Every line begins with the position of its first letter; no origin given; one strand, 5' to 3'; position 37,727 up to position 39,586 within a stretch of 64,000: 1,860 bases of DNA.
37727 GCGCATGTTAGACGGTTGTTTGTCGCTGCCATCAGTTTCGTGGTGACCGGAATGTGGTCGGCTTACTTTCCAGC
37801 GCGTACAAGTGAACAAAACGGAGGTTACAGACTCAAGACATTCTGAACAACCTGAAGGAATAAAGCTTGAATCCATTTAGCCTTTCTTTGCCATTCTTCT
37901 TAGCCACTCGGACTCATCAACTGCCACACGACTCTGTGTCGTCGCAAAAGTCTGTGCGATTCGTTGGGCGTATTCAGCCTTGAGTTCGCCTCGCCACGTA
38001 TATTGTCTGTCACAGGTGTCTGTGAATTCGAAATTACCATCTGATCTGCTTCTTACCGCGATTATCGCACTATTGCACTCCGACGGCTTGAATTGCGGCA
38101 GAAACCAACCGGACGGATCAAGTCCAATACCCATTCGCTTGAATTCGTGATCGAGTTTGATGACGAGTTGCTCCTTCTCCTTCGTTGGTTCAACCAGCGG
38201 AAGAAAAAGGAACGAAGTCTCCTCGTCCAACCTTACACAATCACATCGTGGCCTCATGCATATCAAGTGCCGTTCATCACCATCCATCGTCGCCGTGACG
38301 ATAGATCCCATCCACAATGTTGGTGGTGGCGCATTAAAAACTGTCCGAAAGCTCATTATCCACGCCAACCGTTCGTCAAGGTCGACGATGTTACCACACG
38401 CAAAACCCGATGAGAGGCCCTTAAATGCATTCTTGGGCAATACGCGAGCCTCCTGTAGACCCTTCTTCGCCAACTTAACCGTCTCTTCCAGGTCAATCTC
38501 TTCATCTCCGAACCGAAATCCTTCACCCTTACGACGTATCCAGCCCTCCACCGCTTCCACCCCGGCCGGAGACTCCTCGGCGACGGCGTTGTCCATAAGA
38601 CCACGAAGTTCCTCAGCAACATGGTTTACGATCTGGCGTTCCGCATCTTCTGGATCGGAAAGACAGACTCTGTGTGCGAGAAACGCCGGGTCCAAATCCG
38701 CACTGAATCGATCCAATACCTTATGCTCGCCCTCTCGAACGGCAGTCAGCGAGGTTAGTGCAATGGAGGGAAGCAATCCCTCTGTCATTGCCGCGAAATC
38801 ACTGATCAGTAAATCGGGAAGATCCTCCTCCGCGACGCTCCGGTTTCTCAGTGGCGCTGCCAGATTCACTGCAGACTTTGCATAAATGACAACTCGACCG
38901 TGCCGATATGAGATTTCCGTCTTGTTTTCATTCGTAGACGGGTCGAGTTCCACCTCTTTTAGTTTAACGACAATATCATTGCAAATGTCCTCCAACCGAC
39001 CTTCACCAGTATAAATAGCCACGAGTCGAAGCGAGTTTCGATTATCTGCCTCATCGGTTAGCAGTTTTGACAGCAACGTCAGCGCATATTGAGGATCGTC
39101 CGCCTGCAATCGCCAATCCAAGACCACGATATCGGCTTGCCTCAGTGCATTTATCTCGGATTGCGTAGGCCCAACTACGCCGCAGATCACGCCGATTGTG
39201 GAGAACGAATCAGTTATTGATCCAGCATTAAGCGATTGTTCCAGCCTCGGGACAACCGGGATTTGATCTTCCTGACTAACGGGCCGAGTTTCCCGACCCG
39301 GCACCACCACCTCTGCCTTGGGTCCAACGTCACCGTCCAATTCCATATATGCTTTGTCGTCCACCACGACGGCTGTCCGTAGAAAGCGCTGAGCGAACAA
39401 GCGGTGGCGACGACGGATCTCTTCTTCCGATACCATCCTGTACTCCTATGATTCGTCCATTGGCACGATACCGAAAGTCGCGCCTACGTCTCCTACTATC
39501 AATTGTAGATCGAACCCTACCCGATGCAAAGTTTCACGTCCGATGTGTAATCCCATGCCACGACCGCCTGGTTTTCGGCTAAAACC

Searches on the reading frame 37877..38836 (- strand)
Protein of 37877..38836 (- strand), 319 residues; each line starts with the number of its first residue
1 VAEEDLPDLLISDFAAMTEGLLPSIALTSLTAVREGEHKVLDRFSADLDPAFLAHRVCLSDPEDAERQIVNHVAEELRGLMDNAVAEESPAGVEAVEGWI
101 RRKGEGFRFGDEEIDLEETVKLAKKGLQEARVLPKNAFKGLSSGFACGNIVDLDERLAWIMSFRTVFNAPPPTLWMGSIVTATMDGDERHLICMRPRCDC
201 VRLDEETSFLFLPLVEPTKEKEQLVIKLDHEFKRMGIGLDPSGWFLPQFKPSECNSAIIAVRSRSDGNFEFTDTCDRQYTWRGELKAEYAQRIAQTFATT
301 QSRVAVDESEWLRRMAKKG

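Call 43: search_solved_structures(query=A3, max_evalue=10)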
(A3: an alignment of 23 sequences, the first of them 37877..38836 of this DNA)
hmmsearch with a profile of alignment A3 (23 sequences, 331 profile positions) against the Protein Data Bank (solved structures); distinct sequences matched with E-value up to 10: 2.
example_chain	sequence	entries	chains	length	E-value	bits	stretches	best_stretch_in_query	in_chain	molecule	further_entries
8ap6_O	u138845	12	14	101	0.75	12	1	44-87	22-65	ATPTB12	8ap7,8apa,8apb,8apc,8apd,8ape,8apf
4rxl_A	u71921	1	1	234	1.1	11.5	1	290-313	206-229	Molybdenum ABC transporter, periplasmic molybdenum-binding protein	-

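Call 50: search_protein_families(library=pfam, alignment_id=A3, max_evalue=1)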
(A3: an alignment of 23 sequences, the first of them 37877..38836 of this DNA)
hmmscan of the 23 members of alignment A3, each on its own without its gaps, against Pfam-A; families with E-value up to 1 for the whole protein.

A. member 1, window:37877-38836:- (319 aa): 2 families
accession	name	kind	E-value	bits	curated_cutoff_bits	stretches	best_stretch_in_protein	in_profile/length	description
PF00598.24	Flu_M1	-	0.037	14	23.4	0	283-313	17-46/157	Influenza Matrix protein (M1)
PF21820.2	DUF6886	-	0.14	12.3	27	1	247-317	14-85/164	Family of unknown function (DUF6886)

B. families by the number of members that match (of 23 scanned): 15 families
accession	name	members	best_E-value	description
PF00598.24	Flu_M1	4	0.00061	Influenza Matrix protein (M1)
PF20236.3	DUF6593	1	0.0021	Family of unknown function (DUF6593)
PF03448.22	MgtE_N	1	0.019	MgtE intracellular N domain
PF02311.25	AraC_binding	1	0.04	AraC-like ligand binding domain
PF13406.11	SLT_2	1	0.085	Transglycosylase SLT domain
PF02029.20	Caldesmon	1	0.12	Caldesmon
PF04444.19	Dioxygenase_N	1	0.13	Catechol dioxygenase N terminus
PF21820.2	DUF6886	1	0.14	Family of unknown function (DUF6886)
PF18292.6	ZIP4_domain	1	0.14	Zinc transporter ZIP4 domain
PF14555.12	UBA_4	1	0.16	UBA-like domain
PF24154.1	Tis1_ImmP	1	0.17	Tis1 immunity protein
PF04640.20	PLATZ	1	0.17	PLATZ transcription factor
PF15180.11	NPBW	1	0.25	Neuropeptides B and W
PF18900.5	DUF5656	1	0.3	Protein of unknown function (DUF5656)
PF03349.22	Toluene_X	1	0.32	Outer membrane protein transport protein (OMPP1/FadL/TodX)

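Call 62: search_protein_representatives(protein=window:37877-38836:-)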
Query: 319 residues. Proteins with E-value up to 0.001 (for the whole library): 1406; up to 1e-10: 1148; up to 1e-30: 252. The best 150 are listed.
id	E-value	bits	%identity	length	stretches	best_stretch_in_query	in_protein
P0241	4.9e-123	426.6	62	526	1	1-318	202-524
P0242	4.0e-118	410.4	58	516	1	1-318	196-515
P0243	1.5e-112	392.1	65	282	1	40-317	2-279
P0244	6.0e-105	367.1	56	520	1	2-317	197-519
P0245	1.7e-91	322.9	65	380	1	84-318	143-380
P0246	1.7e-90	319.6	51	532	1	5-318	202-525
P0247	3.4e-86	305.5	62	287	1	1-229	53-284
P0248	4.4e-84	298.6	50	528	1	1-315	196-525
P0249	2.0e-80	286.6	48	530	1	2-315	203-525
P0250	1.4e-79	283.8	49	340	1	1-317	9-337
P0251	2.0e-78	280.0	46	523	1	2-315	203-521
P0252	5.4e-73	262.2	46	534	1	2-315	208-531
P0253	2.7e-72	259.8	47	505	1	2-316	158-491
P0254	3.8e-72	259.4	59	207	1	109-315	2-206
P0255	1.7e-71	257.2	48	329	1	2-317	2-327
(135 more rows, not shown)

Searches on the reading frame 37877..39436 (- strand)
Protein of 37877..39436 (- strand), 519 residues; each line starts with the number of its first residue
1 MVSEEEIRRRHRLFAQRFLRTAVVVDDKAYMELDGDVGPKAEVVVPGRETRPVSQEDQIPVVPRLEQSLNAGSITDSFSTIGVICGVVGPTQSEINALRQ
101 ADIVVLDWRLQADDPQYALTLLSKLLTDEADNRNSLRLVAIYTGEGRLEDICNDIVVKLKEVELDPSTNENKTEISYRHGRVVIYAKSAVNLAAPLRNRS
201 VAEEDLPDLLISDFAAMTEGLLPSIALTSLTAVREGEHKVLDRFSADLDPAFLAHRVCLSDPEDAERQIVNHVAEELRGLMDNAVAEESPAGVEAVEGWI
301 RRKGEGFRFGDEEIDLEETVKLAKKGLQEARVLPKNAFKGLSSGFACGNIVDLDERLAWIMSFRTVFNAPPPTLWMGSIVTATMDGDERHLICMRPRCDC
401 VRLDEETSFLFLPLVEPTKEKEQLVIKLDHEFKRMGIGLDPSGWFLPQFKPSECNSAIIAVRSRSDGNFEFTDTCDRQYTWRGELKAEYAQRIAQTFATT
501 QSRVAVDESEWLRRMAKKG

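Call 3: search_protein_families(library=pfam, proteins=[window:37877-39436:-], max_evalue=0.1)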
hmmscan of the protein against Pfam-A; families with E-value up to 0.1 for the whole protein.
window:37877-39436:- (519 aa): 2 families
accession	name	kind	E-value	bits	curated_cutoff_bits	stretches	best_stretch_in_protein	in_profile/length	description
PF19192.6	Response_reg_2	-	2.2e-32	113.1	27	1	18-189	1-177/180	Response receiver domain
PF00707.27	IF3_C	-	0.082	13.3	34.8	0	157-219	1-63/86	Translation initiation factor IF-3, C-terminal domain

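Call 4: search_protein_families(library=padloc, proteins=[window:37877-39436:-], max_evalue=0.1)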
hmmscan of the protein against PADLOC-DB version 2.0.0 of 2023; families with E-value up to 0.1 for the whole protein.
window:37877-39436:- (519 aa): 0 families

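Call 5: search_protein_families(library=ncbifam, proteins=[window:37877-39436:-], max_evalue=0.1)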
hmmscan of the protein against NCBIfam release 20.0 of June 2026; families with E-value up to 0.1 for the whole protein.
window:37877-39436:- (519 aa): 0 families

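Call 14: find_homologous_proteins(query=window:37877-39436:-)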
Query window:37877-39436:- (519 aa): 520 proteins with E <= 0.001 among 8000 candidates; the best 120 are listed.
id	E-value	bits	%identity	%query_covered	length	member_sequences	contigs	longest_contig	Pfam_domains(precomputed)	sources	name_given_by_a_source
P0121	0.0e+0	1168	100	100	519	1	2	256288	PF19192.7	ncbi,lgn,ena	-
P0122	0.0e+0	1030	89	100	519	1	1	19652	PF19192.7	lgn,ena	-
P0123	7.0e-272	920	80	100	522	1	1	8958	PF19192.7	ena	-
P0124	2.8e-259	879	77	100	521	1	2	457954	PF19192.7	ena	-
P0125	1.4e-257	873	76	100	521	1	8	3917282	PF19192.7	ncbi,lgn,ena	-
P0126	2.5e-254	862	75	100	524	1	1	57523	PF19192.7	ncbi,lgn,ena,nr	ncbi:MAG: response regulator receiver domain [Gemmatimonadota bacterium]|nr:response regulator recei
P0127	4.7e-254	862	77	100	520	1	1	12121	PF19192.7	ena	-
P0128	2.9e-252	856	76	100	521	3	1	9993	PF19192.7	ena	-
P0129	4.4e-242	822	73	100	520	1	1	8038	PF19192.7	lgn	-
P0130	1.6e-236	804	71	100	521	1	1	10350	PF19192.7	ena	-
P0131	1.0e-227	775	70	100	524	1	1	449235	PF19192.7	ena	-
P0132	1.1e-227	775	70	99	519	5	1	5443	PF19192.7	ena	-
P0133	1.2e-227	774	68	100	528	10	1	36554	PF19192.7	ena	-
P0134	2.6e-227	773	69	97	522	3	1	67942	PF19192.7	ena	-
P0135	8.6e-227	772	69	100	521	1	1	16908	PF19192.7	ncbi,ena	-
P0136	1.5e-226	771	69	100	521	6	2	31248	PF19192.7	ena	-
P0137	4.0e-226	769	68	100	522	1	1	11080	PF19192.7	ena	-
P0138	6.0e-226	769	69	100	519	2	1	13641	PF19192.7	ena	-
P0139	1.1e-225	768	69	100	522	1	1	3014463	PF19192.7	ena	-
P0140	1.3e-225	768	69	100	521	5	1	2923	PF19192.7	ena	-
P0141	1.8e-225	767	69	97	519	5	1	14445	PF19192.7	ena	-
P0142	4.0e-225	766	69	100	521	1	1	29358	PF19192.7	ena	-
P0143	5.1e-225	766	68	100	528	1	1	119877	PF19192.7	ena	-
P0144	1.0e-224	765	68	100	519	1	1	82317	PF19192.7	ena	-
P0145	1.9e-224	764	68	100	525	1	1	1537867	PF19192.7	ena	-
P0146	2.1e-224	764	68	100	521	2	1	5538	PF19192.7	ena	-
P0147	6.0e-224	762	68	100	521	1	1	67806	PF19192.7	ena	-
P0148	7.0e-224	762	68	100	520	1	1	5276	PF19192.7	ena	-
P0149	8.1e-224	762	68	100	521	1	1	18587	PF19192.7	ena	-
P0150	1.3e-223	761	69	97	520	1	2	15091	PF19192.7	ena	-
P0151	2.9e-223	760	67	100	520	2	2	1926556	PF19192.7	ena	-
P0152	3.0e-223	760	69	97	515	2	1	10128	PF19192.7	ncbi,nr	ncbi:MAG: response regulator receiver domain [Gammaproteobacteria bacterium]|nr:response regulator r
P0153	3.8e-223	760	67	100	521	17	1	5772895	PF19192.7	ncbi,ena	-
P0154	8.1e-223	759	67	98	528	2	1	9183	PF19192.7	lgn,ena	-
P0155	9.0e-223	758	68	100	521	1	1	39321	PF19192.7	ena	-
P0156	2.9e-222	757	67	100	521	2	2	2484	PF19192.7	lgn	-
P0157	3.3e-222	757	67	100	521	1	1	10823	PF19192.7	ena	-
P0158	3.3e-222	757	67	100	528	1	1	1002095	PF19192.7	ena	-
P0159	4.5e-222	756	68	100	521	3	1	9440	PF19192.7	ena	-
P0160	2.0e-221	754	68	100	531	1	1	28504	PF19192.7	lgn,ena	-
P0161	2.7e-221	754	67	100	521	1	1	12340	PF19192.7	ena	-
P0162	5.0e-221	753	67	100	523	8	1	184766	PF19192.7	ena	-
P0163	1.0e-220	752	66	100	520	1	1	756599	PF19192.7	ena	-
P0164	1.6e-220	751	69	100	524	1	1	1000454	PF19192.7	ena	-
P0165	2.7e-219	747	67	100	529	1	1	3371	PF19192.7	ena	-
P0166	3.0e-219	747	67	100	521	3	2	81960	PF19192.7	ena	-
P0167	6.4e-219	746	66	100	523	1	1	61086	PF19192.7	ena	-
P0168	7.3e-219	745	68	97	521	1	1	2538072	PF19192.7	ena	-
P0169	7.6e-219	745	67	100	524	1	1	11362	PF19192.7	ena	-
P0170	9.0e-219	745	67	100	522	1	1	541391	PF19192.7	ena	-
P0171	2.2e-218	744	67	100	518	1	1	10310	PF19192.7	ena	-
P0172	3.2e-218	743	66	100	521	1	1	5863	PF19192.7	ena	-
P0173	8.0e-218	742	66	99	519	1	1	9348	PF19192.7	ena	-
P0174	8.2e-218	742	66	100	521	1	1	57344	PF19192.7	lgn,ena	-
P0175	1.3e-217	741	66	100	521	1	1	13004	PF19192.7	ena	-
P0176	2.0e-217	741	65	100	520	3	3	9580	PF19192.7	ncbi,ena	-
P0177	2.5e-217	740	67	100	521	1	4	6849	PF19192.7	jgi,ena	-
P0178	1.4e-216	738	67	100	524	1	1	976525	PF19192.7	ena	-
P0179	2.8e-216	737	67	100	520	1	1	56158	PF19192.7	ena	-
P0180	3.1e-216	737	67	100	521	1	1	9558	PF19192.7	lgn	-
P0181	3.5e-216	737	66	99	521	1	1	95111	PF19192.7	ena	-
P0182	3.8e-216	737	66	100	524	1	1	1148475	PF19192.7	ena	-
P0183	5.9e-216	736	66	100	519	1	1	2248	PF19192.7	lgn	-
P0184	1.6e-215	734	65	100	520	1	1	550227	PF19192.7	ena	-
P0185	2.1e-215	734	66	100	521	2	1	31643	PF19192.7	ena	-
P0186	3.3e-215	733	66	100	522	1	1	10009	PF19192.7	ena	-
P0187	6.0e-215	733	67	100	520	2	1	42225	PF19192.7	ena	-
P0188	6.4e-215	732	69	94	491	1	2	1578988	PF19192.7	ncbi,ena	-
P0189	1.2e-214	732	66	97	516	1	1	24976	PF19192.7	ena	-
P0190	1.9e-214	731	65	100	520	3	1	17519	PF19192.7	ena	-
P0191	4.7e-214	730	64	100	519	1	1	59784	PF19192.7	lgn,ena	-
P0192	4.8e-214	730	66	100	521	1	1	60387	PF19192.7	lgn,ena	-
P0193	1.6e-213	728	64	100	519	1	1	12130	PF19192.7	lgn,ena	-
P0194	4.1e-213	727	65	99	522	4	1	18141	PF19192.7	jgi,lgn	-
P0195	5.7e-213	726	65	100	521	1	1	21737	PF19192.7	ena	-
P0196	6.2e-213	726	64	100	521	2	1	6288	PF19192.7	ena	-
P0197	7.9e-213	726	65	100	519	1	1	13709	PF19192.7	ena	-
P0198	1.3e-212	725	63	98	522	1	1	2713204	PF19192.7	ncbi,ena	-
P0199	1.8e-212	724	65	100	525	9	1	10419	PF19192.7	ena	-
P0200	1.9e-212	724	65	100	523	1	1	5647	PF19192.7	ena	-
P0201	2.0e-212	724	66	100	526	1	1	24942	PF19192.7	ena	-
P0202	3.9e-212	723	66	97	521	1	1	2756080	PF19192.7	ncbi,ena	-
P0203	5.0e-212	723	65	100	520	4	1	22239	PF19192.7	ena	-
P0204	6.5e-212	723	68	94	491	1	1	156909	PF19192.7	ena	-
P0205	1.0e-211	722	64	100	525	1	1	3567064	PF19192.7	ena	-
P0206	1.1e-210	719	64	100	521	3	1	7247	PF19192.7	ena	-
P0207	1.2e-210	718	63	100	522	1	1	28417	PF19192.7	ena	-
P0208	1.4e-210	718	64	100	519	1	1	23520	PF19192.7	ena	-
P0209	3.7e-210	717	65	99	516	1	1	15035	PF19192.7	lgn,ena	-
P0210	4.5e-210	716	65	100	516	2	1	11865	PF19192.7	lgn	-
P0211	5.1e-210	716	66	97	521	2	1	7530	PF19192.7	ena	-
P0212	5.7e-210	716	65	100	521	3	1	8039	PF19192.7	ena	-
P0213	8.6e-210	716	68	94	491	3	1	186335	PF19192.7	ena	-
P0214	1.3e-209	715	67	94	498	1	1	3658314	PF19192.7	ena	-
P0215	2.0e-209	714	63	99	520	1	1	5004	PF19192.7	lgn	-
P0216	2.9e-209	714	64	100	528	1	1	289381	PF19192.7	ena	-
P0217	3.9e-209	713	64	100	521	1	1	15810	PF19192.7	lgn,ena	-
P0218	1.0e-208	712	63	100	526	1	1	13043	PF19192.7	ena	-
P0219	1.1e-208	712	65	100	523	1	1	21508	PF19192.7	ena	-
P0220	1.2e-208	712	62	100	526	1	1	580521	PF19192.7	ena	-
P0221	1.4e-208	712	64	100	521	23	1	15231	PF19192.7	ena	-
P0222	3.5e-208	710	65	99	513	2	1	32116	PF19192.7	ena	-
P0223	3.9e-208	710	66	98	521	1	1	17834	PF19192.7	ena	-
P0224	5.0e-208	710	64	100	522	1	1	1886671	PF19192.7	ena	-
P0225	6.0e-208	709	64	100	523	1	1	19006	PF19192.7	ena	-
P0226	6.0e-208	709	63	100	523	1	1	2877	PF19192.7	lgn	-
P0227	9.2e-208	709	64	99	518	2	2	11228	PF19192.7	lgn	-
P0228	1.1e-207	709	69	93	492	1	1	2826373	PF19192.7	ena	-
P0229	1.8e-207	708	63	100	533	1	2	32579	PF19192.7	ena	-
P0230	2.1e-207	708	64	100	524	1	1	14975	PF19192.7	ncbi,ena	-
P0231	2.3e-207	708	63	100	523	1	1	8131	PF19192.7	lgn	-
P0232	3.0e-207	707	63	100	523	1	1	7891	PF19192.7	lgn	-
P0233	5.0e-207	706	63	100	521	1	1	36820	PF19192.7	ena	-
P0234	5.7e-207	706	68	94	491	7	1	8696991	PF19192.7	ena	-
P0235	7.3e-207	706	65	97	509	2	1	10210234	PF19192.7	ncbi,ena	-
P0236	7.4e-207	706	64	100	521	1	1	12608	PF19192.7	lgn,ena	-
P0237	1.1e-206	705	67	93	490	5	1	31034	PF19192.7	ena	-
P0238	1.8e-206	705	68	94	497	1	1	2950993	PF19192.7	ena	-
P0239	3.2e-206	704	64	100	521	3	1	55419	PF19192.7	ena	-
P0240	3.8e-206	704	62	100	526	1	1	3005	PF19192.7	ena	-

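Call 20: search_solved_structures(query=A1, max_evalue=1)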
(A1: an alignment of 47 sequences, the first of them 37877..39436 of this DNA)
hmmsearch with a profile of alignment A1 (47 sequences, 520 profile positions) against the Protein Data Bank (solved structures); distinct sequences matched with E-value up to 1: 1.
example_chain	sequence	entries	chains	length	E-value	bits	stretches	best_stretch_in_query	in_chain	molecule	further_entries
9um2_A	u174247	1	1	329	0.31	12.5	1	63-106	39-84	GuPTR1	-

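Call 28: find_encoding_contigs(protein=P0121, flank=10000, max_places=4)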
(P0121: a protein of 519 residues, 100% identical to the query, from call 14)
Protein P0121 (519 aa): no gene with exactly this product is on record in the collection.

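Call 30: predict_structure(alignment_id=A1)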
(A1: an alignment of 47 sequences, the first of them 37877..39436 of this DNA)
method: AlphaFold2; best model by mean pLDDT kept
length: 519 residues; sequences in the alignment: 47
mean_pLDDT: 60.8   pTM: 0.41
mean pLDDT of the five models: 60.8, 57.3, 53.3, 51.9, 50.4
residues with pLDDT >= 90: 30; 70-90: 179; 50-70: 128; < 50: 182
segments of 3 or more residues with pLDDT < 50: 1-4, 29-65, 131-134, 220-292, 326-330, 333-355, 361-363, 365-368, 396-402, 502-514
pLDDT, mean of each block of 10 residues (from residue 1): 46 50 60 29 27 29 53 65 59 64 79 80 74 62 87 90 86 82 88 84 85 68 33 30 33 37 38 32 30 52 60 68 52 44 41 48 46 82 87 58 69 80 70 78 82 77 82 91 71 60 37 48
secondary structure, 60 per line:
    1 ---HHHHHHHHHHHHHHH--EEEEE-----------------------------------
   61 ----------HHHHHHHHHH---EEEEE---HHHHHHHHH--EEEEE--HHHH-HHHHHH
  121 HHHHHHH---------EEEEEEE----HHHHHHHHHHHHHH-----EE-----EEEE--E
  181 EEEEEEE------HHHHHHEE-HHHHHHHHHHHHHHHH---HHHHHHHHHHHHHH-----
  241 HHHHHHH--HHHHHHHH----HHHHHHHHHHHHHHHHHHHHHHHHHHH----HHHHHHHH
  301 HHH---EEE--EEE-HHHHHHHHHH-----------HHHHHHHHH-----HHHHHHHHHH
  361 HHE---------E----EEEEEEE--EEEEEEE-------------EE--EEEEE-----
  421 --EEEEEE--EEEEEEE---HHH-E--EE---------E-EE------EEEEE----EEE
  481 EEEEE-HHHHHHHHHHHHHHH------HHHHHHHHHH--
elements in order: H4-18 E21-25 H71-80 E84-88 H92-100 E103-107 H110-113 H115-127 E137-143 H148-161 E174-177 E180-187 H194-199 H203-218 H222-235 H241-247 H250-257 H262-288 H293-303 E307-309 E312-314 H316-325 H337-345 H351-362 E378-384 E387-393 E411-415 E423-428 E431-437 E469-473 E478-485 H487-501 H508-517

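Call 75: search_dna_similar(query=window:37877-39436:-, collection=plasmids, mode=protein, max_rows=30, max_evalue=0.001)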
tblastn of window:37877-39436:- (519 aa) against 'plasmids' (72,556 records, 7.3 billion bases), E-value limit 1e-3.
Records with a match: 2; places in all: 2; records where one place covers at least 80% of the query: 1.
Best place of each record, by identity: <60% 2.
By first word of the organism name: Phocaeicola 1; Pseudomonas 1.
By predicted mobility (MOB-suite, as given by PLSDB): non-mobilizable 1; mobilizable 1.
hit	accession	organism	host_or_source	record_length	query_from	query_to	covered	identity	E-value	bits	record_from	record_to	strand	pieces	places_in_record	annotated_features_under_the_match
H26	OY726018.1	Phocaeicola massiliensis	-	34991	15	518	97%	26.2%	4e-41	166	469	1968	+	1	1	record has no annotation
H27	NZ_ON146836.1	Pseudomonas syringae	-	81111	17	248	45%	28.4%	5e-12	77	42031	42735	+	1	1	response regulator receiver domain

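Call 92: fold_search(model_id=the predicted structure, library=pdb)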
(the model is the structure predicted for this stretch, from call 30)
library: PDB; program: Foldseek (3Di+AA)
matches with E <= 10: 765; with E <= 0.001: 0
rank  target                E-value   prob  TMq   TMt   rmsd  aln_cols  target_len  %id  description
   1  3rfq_C                1.9e-03  0.98  0.16  0.41   9.5       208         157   13  Crystal structure of Pterin-4-alpha-carbinolamine dehydratase MoaB2 from Mycobacterium marinum (released 2011-05-04)
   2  5ljp                  3.3e-03  0.93  0.17  0.37   9.2       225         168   12  E20K/I59A/E72K/I92A/D126K/A142V FLAVODOXIN FROM ANABAENA (released 2017-08-02)
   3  1ub4_A                6.9e-03  1.00  0.15  0.60   5.9       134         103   14  crystal structure of MazEF complex (released 2003-05-20)
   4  1rcf                  9.2e-03  0.87  0.17  0.37   8.5       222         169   13  STRUCTURE OF THE TRIGONAL FORM OF RECOMBINANT OXIDIZED FLAVODOXIN FROM ANABAENA 7120 AT 1.40 ANGSTROMS RESOLUTION (released 1995-01-26)
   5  5cqy_A                1.0e-02  1.00  0.15  0.60   5.9       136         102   14  E. coli MazF mutant E24A in complex with MazE residues 68-82 form II (released 2016-04-06)
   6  1obo_A                1.1e-02  0.85  0.17  0.38   9.1       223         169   11  W57L flavodoxin from Anabaena (released 2003-04-24)
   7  1ahn                  1.4e-02  0.82  0.17  0.38   7.8       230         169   10  E. COLI FLAVODOXIN AT 2.6 ANGSTROMS RESOLUTION (released 1997-12-10)
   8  2v5u_B                1.5e-02  0.77  0.16  0.36   8.9       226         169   12  I92A FLAVODOXIN FROM ANABAENA (released 2007-10-16)
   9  1dx9_A                1.9e-02  0.82  0.17  0.38   9.0       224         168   11  W57A Apoflavodoxin from Anabaena (released 2000-04-10)
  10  5veg_A                2.0e-02  0.84  0.17  0.43   7.9       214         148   12  Structure of a Short-Chain Flavodoxin Associated with a Non-Canonical PDU Bacterial Microcompartment (released 2017-10-11)
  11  9g85_B                2.1e-02  0.95  0.18  0.21   7.0       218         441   13  Structure of Response regulator PleD in complex with c-diGMP and ppGpp (released 2025-08-06)
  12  9g85_C                2.3e-02  0.93  0.18  0.21   6.9       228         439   13  Structure of Response regulator PleD in complex with c-diGMP and ppGpp (released 2025-08-06)
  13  3esy_A                2.4e-02  0.82  0.18  0.40   8.9       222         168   11  E16KE61K Flavodoxin from Anabaena (released 2009-02-10)
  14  1ag9_A                2.4e-02  0.82  0.19  0.40   7.0       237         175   11  FLAVODOXINS THAT ARE REQUIRED FOR ENZYME ACTIVATION: THE STRUCTURE OF OXIDIZED FLAVODOXIN FROM ESCHERICHIA COLI AT 1.8 (released 1997-12-24)
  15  2w5u_A                2.4e-02  0.77  0.17  0.39   8.8       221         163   13  Flavodoxin from Helicobacter pylori in complex with the C3 inhibitor (released 2009-12-22)
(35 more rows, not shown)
